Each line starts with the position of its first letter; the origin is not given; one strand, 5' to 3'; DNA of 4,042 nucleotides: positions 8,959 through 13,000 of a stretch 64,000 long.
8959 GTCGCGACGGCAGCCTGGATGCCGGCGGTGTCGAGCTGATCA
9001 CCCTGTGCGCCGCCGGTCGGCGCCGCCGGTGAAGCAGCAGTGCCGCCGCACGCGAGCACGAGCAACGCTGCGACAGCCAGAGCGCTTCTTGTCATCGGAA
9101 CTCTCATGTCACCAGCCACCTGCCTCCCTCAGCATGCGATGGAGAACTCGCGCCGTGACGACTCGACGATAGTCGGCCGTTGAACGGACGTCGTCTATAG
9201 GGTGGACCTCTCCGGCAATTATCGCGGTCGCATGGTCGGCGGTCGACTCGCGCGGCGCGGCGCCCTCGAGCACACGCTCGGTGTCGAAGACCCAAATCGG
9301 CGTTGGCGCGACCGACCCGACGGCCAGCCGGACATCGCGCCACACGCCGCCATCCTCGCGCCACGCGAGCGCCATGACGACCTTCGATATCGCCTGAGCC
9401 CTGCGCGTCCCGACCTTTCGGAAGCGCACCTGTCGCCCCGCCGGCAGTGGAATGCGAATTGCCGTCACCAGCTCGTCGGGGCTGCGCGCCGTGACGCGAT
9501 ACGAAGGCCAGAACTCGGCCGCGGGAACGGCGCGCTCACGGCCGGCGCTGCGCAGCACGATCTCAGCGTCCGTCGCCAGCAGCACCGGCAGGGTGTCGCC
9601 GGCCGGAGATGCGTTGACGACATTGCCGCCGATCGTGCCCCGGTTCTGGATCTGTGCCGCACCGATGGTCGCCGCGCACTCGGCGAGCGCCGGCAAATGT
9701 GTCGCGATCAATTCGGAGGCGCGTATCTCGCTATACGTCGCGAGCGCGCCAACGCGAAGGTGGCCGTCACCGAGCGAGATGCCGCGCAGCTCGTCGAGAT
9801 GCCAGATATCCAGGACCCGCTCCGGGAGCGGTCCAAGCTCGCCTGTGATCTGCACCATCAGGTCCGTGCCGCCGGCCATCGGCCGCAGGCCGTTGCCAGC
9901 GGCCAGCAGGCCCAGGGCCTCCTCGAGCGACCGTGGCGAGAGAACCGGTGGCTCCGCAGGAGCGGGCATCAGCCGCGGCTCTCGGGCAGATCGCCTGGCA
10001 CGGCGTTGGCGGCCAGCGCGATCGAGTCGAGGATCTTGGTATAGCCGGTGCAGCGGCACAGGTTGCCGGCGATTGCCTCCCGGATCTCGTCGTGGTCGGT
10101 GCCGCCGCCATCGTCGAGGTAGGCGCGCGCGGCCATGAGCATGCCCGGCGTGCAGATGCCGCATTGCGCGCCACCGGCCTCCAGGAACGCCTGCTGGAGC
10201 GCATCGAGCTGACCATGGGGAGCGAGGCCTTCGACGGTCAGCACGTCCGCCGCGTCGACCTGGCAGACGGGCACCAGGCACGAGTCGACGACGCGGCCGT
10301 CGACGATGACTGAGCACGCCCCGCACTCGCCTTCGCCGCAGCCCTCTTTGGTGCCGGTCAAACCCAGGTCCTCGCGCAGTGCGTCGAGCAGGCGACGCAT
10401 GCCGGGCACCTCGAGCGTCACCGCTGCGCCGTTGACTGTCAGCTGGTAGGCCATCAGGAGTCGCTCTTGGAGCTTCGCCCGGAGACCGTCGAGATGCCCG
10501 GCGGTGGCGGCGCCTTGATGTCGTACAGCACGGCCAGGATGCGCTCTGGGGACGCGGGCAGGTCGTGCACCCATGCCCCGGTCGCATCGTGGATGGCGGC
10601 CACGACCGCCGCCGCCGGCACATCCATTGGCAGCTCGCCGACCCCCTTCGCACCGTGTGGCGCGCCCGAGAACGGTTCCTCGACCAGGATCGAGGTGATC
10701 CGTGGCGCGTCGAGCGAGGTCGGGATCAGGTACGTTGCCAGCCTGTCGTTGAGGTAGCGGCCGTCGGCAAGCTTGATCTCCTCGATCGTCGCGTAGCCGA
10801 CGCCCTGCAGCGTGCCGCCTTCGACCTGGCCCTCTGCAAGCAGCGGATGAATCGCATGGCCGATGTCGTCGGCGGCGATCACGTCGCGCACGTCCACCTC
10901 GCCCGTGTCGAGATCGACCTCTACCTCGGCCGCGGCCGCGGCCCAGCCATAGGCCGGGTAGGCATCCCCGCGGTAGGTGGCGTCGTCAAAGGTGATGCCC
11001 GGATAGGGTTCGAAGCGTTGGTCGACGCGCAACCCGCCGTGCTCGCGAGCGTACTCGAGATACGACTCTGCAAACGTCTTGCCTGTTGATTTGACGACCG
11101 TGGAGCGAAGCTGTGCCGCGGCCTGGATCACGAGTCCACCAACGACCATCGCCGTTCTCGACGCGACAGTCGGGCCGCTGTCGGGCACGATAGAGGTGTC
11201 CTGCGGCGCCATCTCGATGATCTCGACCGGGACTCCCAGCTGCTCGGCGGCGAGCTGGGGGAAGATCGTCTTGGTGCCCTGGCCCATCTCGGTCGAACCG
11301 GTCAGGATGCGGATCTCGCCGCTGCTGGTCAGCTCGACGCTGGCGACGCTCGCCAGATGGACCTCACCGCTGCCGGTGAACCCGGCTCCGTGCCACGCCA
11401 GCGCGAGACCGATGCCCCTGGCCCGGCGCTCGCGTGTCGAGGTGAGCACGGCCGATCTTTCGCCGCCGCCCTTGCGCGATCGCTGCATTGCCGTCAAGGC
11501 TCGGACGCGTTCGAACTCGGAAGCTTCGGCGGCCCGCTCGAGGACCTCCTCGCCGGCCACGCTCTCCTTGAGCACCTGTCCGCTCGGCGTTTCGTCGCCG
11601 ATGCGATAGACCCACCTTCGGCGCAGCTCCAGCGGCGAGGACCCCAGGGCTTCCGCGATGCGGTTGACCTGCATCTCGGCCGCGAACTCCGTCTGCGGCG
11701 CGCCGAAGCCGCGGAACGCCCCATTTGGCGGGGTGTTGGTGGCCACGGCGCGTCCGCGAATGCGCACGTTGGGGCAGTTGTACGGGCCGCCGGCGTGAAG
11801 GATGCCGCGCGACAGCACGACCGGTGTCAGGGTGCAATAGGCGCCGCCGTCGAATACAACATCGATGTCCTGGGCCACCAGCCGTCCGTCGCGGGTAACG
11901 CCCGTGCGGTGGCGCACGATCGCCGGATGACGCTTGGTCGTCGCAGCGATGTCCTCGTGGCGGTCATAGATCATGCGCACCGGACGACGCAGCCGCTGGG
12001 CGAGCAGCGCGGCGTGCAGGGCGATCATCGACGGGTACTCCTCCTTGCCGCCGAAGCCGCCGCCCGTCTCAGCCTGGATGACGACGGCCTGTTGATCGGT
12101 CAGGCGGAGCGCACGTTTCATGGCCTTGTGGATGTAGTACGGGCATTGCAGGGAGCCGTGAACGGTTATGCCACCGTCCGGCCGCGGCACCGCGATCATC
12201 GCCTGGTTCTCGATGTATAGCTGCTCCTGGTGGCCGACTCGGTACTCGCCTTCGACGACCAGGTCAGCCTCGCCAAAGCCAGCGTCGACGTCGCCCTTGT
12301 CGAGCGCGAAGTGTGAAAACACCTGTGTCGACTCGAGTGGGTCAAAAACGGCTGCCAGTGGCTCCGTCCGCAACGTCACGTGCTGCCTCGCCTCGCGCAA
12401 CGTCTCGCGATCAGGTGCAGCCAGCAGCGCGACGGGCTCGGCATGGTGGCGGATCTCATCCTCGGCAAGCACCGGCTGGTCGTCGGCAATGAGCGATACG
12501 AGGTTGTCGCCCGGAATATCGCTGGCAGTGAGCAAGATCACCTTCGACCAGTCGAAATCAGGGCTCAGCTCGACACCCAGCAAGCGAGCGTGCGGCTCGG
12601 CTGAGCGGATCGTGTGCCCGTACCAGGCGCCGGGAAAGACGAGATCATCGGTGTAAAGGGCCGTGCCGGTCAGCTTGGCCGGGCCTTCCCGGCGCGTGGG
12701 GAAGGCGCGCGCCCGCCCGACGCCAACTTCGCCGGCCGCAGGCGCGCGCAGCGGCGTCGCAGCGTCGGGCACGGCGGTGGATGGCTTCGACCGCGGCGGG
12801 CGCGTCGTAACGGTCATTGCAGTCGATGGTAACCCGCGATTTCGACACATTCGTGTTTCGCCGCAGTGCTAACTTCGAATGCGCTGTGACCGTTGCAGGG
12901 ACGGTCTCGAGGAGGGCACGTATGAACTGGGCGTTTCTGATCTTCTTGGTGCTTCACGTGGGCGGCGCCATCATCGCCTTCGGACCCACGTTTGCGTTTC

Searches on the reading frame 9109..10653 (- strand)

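Call 59: search_protein_families(library=pfam, proteins=[window:9109-10653:-], max_evalue=0.00001)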
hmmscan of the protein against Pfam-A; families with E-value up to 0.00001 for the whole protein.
window:9109-10653:- (514 aa): 2 families
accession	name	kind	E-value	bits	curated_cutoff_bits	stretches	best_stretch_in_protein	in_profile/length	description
PF00941.27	FAD_binding_5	-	9e-46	156.2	27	1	237-403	5-169/170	FAD binding domain in molybdopterin dehydrogenase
PF03450.22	CO_deh_flav_C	-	9e-19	68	25.5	1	413-511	4-102/102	CO dehydrogenase flavoprotein C-terminal domain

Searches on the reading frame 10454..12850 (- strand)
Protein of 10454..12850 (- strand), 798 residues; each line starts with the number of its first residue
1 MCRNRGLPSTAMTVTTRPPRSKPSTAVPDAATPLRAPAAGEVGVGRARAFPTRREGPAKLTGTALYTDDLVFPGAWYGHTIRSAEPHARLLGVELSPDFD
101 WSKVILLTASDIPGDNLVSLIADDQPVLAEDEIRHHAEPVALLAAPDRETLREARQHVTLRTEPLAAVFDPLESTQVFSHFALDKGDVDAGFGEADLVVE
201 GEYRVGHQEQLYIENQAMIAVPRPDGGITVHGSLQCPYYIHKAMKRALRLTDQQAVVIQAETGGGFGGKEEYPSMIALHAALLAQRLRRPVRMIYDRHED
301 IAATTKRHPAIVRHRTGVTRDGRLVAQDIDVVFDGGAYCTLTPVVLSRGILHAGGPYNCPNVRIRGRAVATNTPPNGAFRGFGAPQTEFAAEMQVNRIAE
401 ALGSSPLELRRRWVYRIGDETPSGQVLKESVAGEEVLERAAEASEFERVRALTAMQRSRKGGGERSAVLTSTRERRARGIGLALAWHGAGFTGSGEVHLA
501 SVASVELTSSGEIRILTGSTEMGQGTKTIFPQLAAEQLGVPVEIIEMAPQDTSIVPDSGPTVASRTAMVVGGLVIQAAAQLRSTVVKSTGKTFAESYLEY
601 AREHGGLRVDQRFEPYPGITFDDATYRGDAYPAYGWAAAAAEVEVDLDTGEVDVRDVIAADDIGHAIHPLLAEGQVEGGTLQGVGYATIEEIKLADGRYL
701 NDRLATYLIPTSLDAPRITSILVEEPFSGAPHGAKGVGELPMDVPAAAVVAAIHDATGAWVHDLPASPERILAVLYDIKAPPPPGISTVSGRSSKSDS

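Call 59: search_protein_families(library=pfam, proteins=[window:10454-12850:-], max_evalue=0.00001)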
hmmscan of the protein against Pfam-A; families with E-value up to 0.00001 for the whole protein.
window:10454-12850:- (798 aa): 3 families
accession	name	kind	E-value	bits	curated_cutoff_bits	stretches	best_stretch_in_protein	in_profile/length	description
PF02738.23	MoCoBD_1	-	5e-80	268.6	27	1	182-413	12-243/244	Molybdopterin cofactor-binding domain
PF20256.3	MoCoBD_2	-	2.2e-63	214.9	27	1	472-716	19-283/283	Molybdopterin cofactor-binding domain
PF01315.27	Ald_Xan_dh_C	-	5.4e-17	62.5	31.3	1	61-161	1-105/110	Aldehyde oxidase and xanthine dehydrogenase, a/b hammerhead domain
